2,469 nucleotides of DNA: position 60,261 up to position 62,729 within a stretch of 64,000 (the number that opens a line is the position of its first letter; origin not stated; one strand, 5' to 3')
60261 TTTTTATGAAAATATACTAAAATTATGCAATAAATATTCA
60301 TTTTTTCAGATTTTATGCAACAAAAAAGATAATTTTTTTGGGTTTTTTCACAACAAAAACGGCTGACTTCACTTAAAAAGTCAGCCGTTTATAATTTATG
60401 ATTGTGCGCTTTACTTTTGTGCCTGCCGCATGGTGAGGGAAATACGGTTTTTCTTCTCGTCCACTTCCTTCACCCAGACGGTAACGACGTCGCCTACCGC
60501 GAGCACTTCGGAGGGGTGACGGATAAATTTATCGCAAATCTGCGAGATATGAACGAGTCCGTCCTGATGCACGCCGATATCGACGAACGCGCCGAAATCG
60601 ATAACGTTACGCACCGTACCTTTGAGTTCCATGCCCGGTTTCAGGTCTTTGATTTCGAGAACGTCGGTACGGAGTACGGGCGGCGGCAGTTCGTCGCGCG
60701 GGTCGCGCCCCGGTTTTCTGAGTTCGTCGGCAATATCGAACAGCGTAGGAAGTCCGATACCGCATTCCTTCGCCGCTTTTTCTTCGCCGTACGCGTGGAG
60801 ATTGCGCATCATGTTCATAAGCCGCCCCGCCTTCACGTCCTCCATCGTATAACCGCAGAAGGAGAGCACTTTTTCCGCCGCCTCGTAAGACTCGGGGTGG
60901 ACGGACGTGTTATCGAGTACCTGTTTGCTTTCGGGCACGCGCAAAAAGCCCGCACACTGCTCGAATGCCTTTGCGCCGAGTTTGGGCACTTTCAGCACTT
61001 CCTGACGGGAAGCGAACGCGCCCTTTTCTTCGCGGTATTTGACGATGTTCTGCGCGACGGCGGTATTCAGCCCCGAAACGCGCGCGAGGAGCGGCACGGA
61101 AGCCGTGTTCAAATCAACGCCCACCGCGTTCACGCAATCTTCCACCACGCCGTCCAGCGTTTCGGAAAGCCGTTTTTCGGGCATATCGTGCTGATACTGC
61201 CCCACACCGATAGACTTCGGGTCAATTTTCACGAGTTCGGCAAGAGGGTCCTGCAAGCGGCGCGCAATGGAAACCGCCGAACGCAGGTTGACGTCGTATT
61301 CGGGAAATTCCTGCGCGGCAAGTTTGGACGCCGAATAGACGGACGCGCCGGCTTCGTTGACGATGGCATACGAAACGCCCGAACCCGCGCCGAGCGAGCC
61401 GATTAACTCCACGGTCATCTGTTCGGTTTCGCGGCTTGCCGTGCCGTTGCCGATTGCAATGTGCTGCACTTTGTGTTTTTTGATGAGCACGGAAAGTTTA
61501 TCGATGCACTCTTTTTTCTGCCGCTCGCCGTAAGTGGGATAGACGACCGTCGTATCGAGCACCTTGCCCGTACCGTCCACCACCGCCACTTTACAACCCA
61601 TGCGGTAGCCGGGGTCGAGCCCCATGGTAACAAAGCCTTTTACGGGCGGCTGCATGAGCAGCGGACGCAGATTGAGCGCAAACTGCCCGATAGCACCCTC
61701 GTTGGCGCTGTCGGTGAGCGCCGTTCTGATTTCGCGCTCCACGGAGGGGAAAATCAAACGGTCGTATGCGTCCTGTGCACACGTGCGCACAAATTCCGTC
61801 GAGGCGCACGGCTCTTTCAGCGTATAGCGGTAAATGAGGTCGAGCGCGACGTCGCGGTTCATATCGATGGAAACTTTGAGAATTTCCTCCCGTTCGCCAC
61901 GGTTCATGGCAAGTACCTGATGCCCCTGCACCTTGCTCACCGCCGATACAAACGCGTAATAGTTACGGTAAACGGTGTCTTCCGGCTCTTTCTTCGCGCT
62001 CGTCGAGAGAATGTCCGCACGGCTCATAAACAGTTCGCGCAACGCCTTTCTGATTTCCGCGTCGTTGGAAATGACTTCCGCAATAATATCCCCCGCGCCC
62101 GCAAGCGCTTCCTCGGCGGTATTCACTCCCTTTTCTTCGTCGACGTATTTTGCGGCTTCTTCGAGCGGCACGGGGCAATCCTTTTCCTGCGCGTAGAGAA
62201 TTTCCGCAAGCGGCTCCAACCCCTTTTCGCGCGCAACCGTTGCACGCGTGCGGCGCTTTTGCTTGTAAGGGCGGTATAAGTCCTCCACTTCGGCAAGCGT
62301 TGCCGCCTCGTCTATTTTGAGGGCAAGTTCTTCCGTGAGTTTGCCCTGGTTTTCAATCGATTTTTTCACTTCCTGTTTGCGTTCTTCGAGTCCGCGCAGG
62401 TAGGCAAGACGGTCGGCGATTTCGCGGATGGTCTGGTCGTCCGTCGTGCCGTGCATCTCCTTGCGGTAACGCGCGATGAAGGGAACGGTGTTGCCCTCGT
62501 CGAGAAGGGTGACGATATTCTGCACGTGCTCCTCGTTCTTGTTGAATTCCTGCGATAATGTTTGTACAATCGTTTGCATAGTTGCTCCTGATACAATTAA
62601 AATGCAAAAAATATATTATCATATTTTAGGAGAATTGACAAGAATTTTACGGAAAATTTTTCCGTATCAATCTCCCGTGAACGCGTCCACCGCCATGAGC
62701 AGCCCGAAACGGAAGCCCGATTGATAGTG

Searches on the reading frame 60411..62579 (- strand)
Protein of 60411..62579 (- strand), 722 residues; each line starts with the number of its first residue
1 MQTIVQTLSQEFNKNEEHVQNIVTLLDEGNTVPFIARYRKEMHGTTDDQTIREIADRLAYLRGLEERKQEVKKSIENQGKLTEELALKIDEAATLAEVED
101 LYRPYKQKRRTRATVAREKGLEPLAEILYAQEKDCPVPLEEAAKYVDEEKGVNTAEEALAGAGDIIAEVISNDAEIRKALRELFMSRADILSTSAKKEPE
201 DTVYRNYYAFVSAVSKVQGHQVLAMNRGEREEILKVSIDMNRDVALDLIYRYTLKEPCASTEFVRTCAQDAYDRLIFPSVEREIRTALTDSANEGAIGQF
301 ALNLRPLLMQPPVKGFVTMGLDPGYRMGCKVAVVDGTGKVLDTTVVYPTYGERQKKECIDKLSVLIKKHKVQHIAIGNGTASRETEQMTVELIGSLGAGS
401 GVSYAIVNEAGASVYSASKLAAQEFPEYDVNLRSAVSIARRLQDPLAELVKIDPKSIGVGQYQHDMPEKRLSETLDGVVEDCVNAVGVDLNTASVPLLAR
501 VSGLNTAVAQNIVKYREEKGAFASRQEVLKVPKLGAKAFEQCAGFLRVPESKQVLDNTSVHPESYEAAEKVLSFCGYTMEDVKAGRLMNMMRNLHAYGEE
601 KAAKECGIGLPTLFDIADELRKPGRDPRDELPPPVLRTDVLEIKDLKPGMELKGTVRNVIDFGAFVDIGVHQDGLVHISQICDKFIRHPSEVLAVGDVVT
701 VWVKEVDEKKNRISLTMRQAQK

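Call 94: search_protein_families(library=ncbifam, proteins=[window:60411-62579:-], max_evalue=1e-10)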
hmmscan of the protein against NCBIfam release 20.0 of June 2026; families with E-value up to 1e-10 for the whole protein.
window:60411-62579:- (722 aa): 19 families
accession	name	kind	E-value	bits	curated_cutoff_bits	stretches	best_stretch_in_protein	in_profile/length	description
NF005208.0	PRK06676.1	equivalog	2.5e-22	79.4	368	1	644-721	189-265/391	30S ribosomal protein S1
NF004954.0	PRK06299.1-4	equivalog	4.1e-20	71.5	727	1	643-720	186-262/560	30S ribosomal protein S1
NF005911.0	PRK07899.1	equivalog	1.3e-18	66.9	691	1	644-721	204-280/486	30S ribosomal protein S1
NF004951.0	PRK06299.1-1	equivalog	1.4e-18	66.6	918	1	643-720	186-262/556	30S ribosomal protein S1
NF000907.0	PRK00087.1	equivalog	6e-18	64.4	624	1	643-719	473-548/671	bifunctional 4-hydroxy-3-methylbut-2-enyl diphosphate reductase/30S ribosomal protein S1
NF040579.1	S1_dom_CvfD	subfamily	6.6e-18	65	117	1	647-721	2-76/113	CvfD/Ygs/GSP13 family RNA-binding post-transcriptional regulator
NF004952.0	PRK06299.1-2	equivalog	7.1e-18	64.2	524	1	644-720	214-289/580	30S ribosomal protein S1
NF004953.0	PRK06299.1-3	equivalog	8.4e-18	64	720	1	643-721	208-285/580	30S ribosomal protein S1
TIGR00717.1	rpsA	equivalog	2.4e-17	62.7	577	1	643-721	182-259/516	30S ribosomal protein S1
NF004955.0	PRK06299.1-5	equivalog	6.2e-17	61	878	1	643-721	193-270/566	30S ribosomal protein S1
NF005973.0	PRK08059.1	equivalog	9.8e-17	61.2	148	1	646-721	5-80/123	S1 domain-containing post-transcriptional regulator GSP13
NF010379.0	PRK13806.1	equivalog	3.8e-16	58.8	648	1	646-721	290-366/491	30S ribosomal protein S1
NF006363.0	PRK08582.1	equivalog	1.5e-15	57.6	171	1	649-721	6-77/140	S1 domain-containing RNA-binding protein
TIGR03591.1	polynuc_phos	equivalog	7.1e-14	51.2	525.05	1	644-719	614-688/689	polyribonucleotide nucleotidyltransferase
NF008805.1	PRK11824.1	equivalog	8.1e-14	50.9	471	1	645-719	609-682/683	polyribonucleotide nucleotidyltransferase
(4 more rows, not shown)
